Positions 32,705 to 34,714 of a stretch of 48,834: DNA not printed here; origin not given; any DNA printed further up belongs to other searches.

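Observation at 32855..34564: Sigma-70 factor fused to an RpoA alphaCTD-like domain (N-terminal) and a DnaA domain-IV-like domain (C-terminal)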

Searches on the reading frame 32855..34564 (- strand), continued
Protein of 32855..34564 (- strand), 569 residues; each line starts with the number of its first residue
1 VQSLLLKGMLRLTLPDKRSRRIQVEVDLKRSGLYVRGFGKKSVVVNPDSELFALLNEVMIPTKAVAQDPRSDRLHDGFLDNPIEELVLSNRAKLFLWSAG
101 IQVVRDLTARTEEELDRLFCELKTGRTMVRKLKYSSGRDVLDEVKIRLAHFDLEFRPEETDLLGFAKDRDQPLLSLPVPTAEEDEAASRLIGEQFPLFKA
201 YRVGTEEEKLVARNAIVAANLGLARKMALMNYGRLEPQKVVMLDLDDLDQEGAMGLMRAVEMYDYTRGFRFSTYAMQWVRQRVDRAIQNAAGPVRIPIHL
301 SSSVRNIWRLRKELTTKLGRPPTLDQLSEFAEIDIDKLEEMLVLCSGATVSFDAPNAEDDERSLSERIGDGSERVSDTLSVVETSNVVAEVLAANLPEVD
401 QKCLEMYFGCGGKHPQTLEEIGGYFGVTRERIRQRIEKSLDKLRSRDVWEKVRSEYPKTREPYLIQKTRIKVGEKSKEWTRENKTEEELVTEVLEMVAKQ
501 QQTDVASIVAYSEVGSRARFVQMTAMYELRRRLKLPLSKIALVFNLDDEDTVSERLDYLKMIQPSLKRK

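Call 12: find_encoding_contigs(protein=P0002, flank=10000, max_places=4)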
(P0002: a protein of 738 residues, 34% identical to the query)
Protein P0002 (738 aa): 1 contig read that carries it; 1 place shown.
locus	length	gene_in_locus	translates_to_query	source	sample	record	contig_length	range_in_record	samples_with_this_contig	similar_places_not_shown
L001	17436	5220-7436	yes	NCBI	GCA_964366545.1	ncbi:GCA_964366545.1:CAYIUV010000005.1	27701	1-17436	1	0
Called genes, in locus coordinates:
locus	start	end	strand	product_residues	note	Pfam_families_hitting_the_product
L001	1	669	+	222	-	?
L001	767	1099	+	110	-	PF00338:Ribosomal_S10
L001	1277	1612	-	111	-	PF00216:Bac_DNA_binding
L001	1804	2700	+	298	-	PF02195:ParB_N, PF17762:HTH_ParB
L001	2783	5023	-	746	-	PF09397:FtsK_gamma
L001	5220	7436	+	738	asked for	PF03118:RNA_pol_A_CTD (faint), PF04542:Sigma70_r2, PF04545:Sigma70_r4, PF08299:Bac_DnaA_C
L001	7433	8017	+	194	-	-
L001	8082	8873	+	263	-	PF22935:RM44_endonuclase (weak), PF14622:Ribonucleas_3_3, PF00636:Ribonuclease_3, PF00035:dsrm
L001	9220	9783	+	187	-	PF00297:Ribosomal_L3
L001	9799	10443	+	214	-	PF00573:Ribosomal_L4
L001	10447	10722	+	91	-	PF00276:Ribosomal_L23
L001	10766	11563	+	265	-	PF00181:Ribosomal_L2_N, PF03947:Ribosomal_L2_C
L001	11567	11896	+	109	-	PF00203:Ribosomal_S19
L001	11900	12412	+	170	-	PF00237:Ribosomal_L22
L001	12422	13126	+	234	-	PF07650:KH_2, PF00189:Ribosomal_S3_C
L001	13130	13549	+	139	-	PF00252:Ribosomal_L16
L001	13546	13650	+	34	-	-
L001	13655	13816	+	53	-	PF00831:Ribosomal_L29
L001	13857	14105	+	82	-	PF00366:Ribosomal_S17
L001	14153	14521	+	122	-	PF00238:Ribosomal_L14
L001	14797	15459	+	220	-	PF00281:Ribosomal_L5, PF00673:Ribosomal_L5_C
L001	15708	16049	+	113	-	PF00410:Ribosomal_S8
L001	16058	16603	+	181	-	PF00347:Ribosomal_L6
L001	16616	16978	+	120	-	PF00861:Ribosomal_L18p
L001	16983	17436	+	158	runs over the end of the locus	PF00333:Ribosomal_S5, PF03719:Ribosomal_S5_C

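Call 14: find_related_loci(query=A1, collection=genome_contigs, flank=10000)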
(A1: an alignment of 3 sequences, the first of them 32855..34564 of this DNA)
Query A1 (569 aa) in genome_contigs; peptide patterns used: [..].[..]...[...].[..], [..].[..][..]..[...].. (x = any residue, [..] = any of these).
485 stretches matched a pattern; 268 encode a relative of the query (tblastn E <= 1e-3); the best 80 are kept; 80 distinct loci.
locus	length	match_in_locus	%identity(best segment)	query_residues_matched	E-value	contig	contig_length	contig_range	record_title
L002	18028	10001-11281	40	212-444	2e-38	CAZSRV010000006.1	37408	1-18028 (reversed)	MAG TPA_asm: uncultured Candidatus Saccharibacteria bacterium isolate binchicken_co242_26 genome assembly, contig: NODE_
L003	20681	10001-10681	34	210-444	1e-32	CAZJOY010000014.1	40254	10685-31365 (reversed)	MAG TPA_asm: uncultured Methylobacter sp. isolate SRP302447_co1_30 genome assembly, contig: NODE_2758_length_40254_cov_6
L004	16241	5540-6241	35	203-444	7e-32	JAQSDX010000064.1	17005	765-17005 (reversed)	MAG: Candidatus Methylobacter titanis isolate D1-2020 MAG004 NODE_64_length_17005_cov_522.271976, whole genome shotgun s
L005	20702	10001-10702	33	203-444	8e-32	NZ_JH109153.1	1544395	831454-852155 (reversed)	Methylobacter tundripaludum SV96 Mettuscaffold_2, whole genome shotgun sequence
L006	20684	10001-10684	34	210-444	2e-31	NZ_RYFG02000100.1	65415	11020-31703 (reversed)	Candidatus Methylobacter oryzae strain KRF1 C925, whole genome shotgun sequence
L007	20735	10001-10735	33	204-444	3e-31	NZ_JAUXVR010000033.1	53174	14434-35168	MAG: Methylobacter sp. isolate C15_maxbin.016 C15_k141_91510, whole genome shotgun sequence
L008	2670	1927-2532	34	243-444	2e-31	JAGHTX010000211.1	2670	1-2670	MAG: Bacillota bacterium isolate E4_26 c_000000691610, whole genome shotgun sequence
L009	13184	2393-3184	32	180-454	2e-31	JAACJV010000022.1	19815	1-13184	MAG: Ureaplasma sp. Hg1 Hg1_22, whole genome shotgun sequence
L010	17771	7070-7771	34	203-444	4e-31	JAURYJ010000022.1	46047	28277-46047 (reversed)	MAG: Methylobacter sp. isolate E2_concoct.bin.55 E2_k141_1414, whole genome shotgun sequence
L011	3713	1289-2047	33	184-444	5e-31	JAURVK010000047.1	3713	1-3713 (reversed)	MAG: Methylobacter sp. isolate E1_concoct.bin.23 E1_k141_25362, whole genome shotgun sequence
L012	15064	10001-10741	32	207-454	9e-31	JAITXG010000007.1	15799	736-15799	MAG: Mycoplasmataceae bacterium isolate Zx50_bin45 k119_166398, whole genome shotgun sequence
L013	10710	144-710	35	243-433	7e-31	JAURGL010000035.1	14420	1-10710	MAG: Vulcanococcus sp. SFB_649D_100_25 NODE_35_length_14420_cov_2.377466, whole genome shotgun sequence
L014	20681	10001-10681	35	210-444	9e-31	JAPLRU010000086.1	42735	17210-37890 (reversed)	MAG: Methylobacter sp. isolate LacPavin_0419_WC53_MAG_49_11 LacPavin_0419_WC53_scaffold_136693, whole genome shotgun seq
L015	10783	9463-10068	34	243-444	5e-31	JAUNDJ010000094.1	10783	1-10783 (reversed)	MAG: Bacillota bacterium isolate S22M_St_77 NODE_3249_length_10783_cov_13.595731, whole genome shotgun sequence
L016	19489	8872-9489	33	242-446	2e-30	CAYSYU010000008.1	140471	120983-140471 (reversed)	MAG TPA_asm: uncultured Methylomagnum sp. isolate SRP302447_co1_256 genome assembly, contig: NODE_443_length_140471_cov_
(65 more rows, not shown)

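Call 16: find_encoding_contigs(protein=window:32855-34564:-, flank=10000, max_places=6)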
Protein window:32855-34564:- (569 aa): 1 contig read that carries it; 1 place shown.
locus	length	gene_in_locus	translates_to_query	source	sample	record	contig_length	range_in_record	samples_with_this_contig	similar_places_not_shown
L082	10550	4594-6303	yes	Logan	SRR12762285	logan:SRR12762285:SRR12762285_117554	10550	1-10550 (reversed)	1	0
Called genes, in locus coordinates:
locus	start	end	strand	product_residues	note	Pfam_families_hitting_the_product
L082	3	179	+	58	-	?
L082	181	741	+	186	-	-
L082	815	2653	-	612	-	PF00270:DEAD, PF04851:ResIII, PF18766:SWI2_SNF2, PF00271:Helicase_C, PF18780:HNH_repeat (weak)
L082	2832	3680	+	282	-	PF02195:ParB_N, PF17762:HTH_ParB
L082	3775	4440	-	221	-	-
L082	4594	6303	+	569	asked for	PF03118:RNA_pol_A_CTD (faint), PF04542:Sigma70_r2, PF04539:Sigma70_r3 (weak), PF04545:Sigma70_r4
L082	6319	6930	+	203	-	-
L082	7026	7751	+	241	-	PF14622:Ribonucleas_3_3, PF00636:Ribonuclease_3, PF00035:dsrm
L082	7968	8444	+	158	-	PF06983:3-dmu-9_3-mt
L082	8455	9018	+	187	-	-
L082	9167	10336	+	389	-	PF13439:Glyco_transf_4, PF00534:Glycos_transf_1, PF13692:Glyco_trans_1_4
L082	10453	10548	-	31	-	?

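Call 17: find_encoding_contigs(protein=P0001, flank=5000, max_places=4)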
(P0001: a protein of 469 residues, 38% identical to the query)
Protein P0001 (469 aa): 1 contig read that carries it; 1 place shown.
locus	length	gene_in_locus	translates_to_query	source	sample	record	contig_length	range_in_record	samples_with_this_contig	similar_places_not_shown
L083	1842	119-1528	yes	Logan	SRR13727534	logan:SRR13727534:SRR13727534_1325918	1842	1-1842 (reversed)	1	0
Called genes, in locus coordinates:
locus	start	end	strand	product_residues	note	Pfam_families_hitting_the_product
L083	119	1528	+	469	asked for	PF04542:Sigma70_r2, PF04545:Sigma70_r4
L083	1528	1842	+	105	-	?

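Call 23: find_related_loci(query=A1, collection=metagenome_contigs, flank=6000)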
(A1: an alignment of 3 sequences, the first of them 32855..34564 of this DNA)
Query A1 (569 aa) in metagenome_contigs; peptide patterns used: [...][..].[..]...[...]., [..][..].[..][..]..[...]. (x = any residue, [..] = any of these).
600 stretches matched a pattern (row limit reached: there are more); 13 encode a relative of the query (tblastn E <= 1e-3); 13 distinct loci.
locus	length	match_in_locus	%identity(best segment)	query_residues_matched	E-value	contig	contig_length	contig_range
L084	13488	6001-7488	33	61-558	3e-68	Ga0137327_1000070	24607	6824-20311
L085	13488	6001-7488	33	61-558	3e-68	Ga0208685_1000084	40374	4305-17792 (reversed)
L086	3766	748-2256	33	72-552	6e-68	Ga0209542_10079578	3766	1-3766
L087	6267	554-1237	36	210-445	2e-32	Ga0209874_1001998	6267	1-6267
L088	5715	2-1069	29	91-452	6e-32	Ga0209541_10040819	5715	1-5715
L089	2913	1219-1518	33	243-338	1e-11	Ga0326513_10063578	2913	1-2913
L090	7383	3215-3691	31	169-328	4e-11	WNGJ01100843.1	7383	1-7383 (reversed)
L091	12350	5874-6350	31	169-328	4e-11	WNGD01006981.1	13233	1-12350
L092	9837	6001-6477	31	169-328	4e-11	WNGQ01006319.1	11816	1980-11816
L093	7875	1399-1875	31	169-328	4e-11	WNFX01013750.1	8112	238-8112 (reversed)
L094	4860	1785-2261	31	169-328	4e-11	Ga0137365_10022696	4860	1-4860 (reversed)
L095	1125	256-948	27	219-464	2e-10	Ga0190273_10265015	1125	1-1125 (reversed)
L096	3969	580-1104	26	243-445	1e-7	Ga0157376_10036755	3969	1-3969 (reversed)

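Call 64: search_protein_families(library=pfam, proteins=[L085:4159-8058:+, L086:1-2595:+, L088:2-1777:+, L088:1789-2391:+, L001:7433-8017:+, P0002, L083:1528-1842:+, L085:3110-3964:-], max_evalue=0.5)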
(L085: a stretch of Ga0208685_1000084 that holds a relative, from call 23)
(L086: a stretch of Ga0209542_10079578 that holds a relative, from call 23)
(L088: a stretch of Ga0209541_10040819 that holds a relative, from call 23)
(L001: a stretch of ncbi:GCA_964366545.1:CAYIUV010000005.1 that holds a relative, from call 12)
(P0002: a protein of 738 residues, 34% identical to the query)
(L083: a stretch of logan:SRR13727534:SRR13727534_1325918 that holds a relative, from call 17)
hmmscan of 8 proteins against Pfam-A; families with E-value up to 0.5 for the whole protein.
L085:4159-8058:+ (1299 aa): 19 families
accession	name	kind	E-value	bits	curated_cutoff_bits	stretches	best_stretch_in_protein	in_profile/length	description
PF04542.20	Sigma70_r2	-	1.5e-14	54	24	1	788-833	18-63/71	Sigma-70 region 2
PF00271.37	Helicase_C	-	9.1e-12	45.7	23.5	1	212-330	11-110/110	Helicase conserved C-terminal domain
PF08299.17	Bac_DnaA_C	-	5.5e-11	42.8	31.5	1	1128-1193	3-69/69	Bacterial dnaA protein helix-turn-helix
PF04545.22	Sigma70_r4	-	1.1e-10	41.3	24.1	1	950-996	7-49/50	Sigma-70, region 4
PF00270.35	DEAD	-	1e-08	35.5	26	1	23-167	14-164/167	DEAD/DEAH box helicase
PF21010.2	HA2_C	-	4.3e-08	34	21.3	1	418-475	2-77/77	Helicase associated domain (HA2), ratchet-like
PF04539.22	Sigma70_r3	-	1.3e-06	28.9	25.3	1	850-928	4-76/78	Sigma-70 region 3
PF08281.18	Sigma70_r4_2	-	1.7e-06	28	25.7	1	1073-1114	11-51/54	Sigma-70, region 4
PF07717.22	OB_NTP_bind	-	9e-06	26.2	29.5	1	532-608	1-82/83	Oligonucleotide/oligosaccharide-binding (OB)-fold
PF07652.20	Flavi_DEAD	-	0.00025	21.5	21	1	23-161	4-135/148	Flavivirus DEAD domain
PF13245.12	AAA_19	-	0.00027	21.6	25.1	1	15-134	3-104/134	AAA domain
PF13401.12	AAA_22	-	0.0023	18.7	27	1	24-140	6-101/130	AAA domain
PF13604.12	AAA_30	-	0.0065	16.7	27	1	23-133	18-101/191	AAA domain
PF03118.21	RNA_pol_A_CTD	-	0.01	16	23.8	1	632-673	8-49/67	Bacterial RNA polymerase, alpha chain C terminal domain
PF04408.29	HA2_N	-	0.041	14.4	21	1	389-414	1-27/29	Helicase associated domain (HA2), winged-helix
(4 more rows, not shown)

L086:1-2595:+ (864 aa): 11 families
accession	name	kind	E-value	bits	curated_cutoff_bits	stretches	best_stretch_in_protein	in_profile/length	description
PF08299.17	Bac_DnaA_C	-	3.8e-19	68.9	31.5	1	693-758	3-69/69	Bacterial dnaA protein helix-turn-helix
PF04542.20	Sigma70_r2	-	1.3e-13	51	24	1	420-466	20-66/71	Sigma-70 region 2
PF04545.22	Sigma70_r4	-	6.8e-12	45.1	24.1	1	581-627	7-49/50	Sigma-70, region 4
PF21010.2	HA2_C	-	4.8e-09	37.1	21.3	1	43-102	1-77/77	Helicase associated domain (HA2), ratchet-like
PF07717.22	OB_NTP_bind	-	1.7e-08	34.9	29.5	1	160-230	2-77/83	Oligonucleotide/oligosaccharide-binding (OB)-fold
PF04539.22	Sigma70_r3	-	1.7e-07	31.7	25.3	1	477-559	1-76/78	Sigma-70 region 3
PF04408.29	HA2_N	-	0.00012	22.5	21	1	14-42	1-29/29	Helicase associated domain (HA2), winged-helix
PF03118.21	RNA_pol_A_CTD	-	0.0009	19.4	23.8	1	255-305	9-57/67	Bacterial RNA polymerase, alpha chain C terminal domain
PF21999.2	IMS_HHH_1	-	0.058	14.3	27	1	269-309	9-45/53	DNA polymerase-iota, thumb domain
PF24409.1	wHTH-PRTase_assc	-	0.065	13.7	27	0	17-39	34-56/83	wHTH-PRTase associated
PF18580.7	HTH_SUN2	-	0.19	12.5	30.4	0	605-625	38-58/58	SUN2 helix-turn-helix domain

L088:2-1777:+ (591 aa): 4 families
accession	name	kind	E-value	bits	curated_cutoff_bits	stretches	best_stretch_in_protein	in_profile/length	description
PF04545.22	Sigma70_r4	-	8.8e-13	48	24.1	1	299-349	4-50/50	Sigma-70, region 4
PF04539.22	Sigma70_r3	-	2e-11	44.3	25.3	1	195-276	1-76/78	Sigma-70 region 3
PF04542.20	Sigma70_r2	-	6.8e-11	42.2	24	1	110-183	1-67/71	Sigma-70 region 2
PF08299.17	Bac_DnaA_C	-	2e-07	31.3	31.5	1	506-560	2-57/69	Bacterial dnaA protein helix-turn-helix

L088:1789-2391:+ (200 aa): 2 families
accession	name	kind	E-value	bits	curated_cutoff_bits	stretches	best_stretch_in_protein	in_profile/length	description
PF16792.11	Caud_bapl16_1st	-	0.011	16.5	27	1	16-63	18-66/109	Phage tail base-plate attachment protein N-terminal barrel domain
PF22993.4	SAM_EPH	-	0.06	13.5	27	1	134-194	3-60/60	Ephrin receptor 1 SAM domain-like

L001:7433-8017:+ (194 aa): 1 family
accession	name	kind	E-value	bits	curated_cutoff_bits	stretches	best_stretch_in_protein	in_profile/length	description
PF03118.21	RNA_pol_A_CTD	-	0.0048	17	23.8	1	148-188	26-66/67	Bacterial RNA polymerase, alpha chain C terminal domain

P0002 (738 aa): 5 families
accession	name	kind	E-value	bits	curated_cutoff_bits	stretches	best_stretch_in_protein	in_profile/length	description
PF08299.17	Bac_DnaA_C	-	1.2e-16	60.9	31.5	1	660-722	3-66/69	Bacterial dnaA protein helix-turn-helix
PF04542.20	Sigma70_r2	-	1e-14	54.5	24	1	295-362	8-68/71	Sigma-70 region 2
PF04545.22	Sigma70_r4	-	5.6e-13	48.6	24.1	1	472-518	7-49/50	Sigma-70, region 4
PF03118.21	RNA_pol_A_CTD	-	6e-06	26.3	23.8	1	148-188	9-49/67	Bacterial RNA polymerase, alpha chain C terminal domain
PF04539.22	Sigma70_r3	-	0.0001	22.8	25.3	1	371-437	1-65/78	Sigma-70 region 3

L083:1528-1842:+ (105 aa): 3 families
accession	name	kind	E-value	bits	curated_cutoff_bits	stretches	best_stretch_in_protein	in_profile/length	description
PF08335.16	GlnD_UR_UTase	-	0.046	14.2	21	1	50-90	81-119/141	GlnD PII-uridylyltransferase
PF21983.2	NikA-like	-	0.095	13.3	27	1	28-69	17-62/72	Mobilization protein NikA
PF18347.7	DUF5606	-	0.1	13.2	25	1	11-37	10-35/46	Domain of unknown function (DUF5606)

L085:3110-3964:- (284 aa): 0 families

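Call 68: search_protein_representatives(alignment_id=A1)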
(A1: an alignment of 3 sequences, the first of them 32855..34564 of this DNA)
Query: 3 sequences, 586 profile positions. Proteins with E-value up to 0.001 (for the whole library): 112477; up to 1e-10: 61972; up to 1e-30: 18380. The best 150 are listed.
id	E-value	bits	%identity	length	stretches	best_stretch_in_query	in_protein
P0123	9.5e-256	866.4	-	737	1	2-584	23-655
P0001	1.7e-245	832.5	-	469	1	1-477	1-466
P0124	4.1e-191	652.9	-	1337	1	4-576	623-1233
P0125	4.6e-164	563.6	-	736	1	4-578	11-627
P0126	2.6e-158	544.6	-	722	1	4-562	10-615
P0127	3.2e-133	461.8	-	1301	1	4-532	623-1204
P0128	5.4e-131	454.4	-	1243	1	72-564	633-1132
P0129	1.2e-123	430.1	-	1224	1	3-560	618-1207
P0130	6.6e-123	427.7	-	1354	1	3-572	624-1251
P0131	5.1e-120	418.2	-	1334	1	3-568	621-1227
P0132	1.2e-119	416.9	-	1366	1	4-564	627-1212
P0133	1.0e-117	410.6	-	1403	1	3-575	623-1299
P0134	1.6e-116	406.7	-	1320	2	71-499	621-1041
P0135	6.1e-116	404.7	-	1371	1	3-577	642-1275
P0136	1.7e-109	383.4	-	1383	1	4-480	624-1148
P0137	6.9e-109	381.4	-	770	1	3-575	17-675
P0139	1.6e-102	360.4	-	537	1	78-560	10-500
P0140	1.6e-102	360.4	-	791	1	82-546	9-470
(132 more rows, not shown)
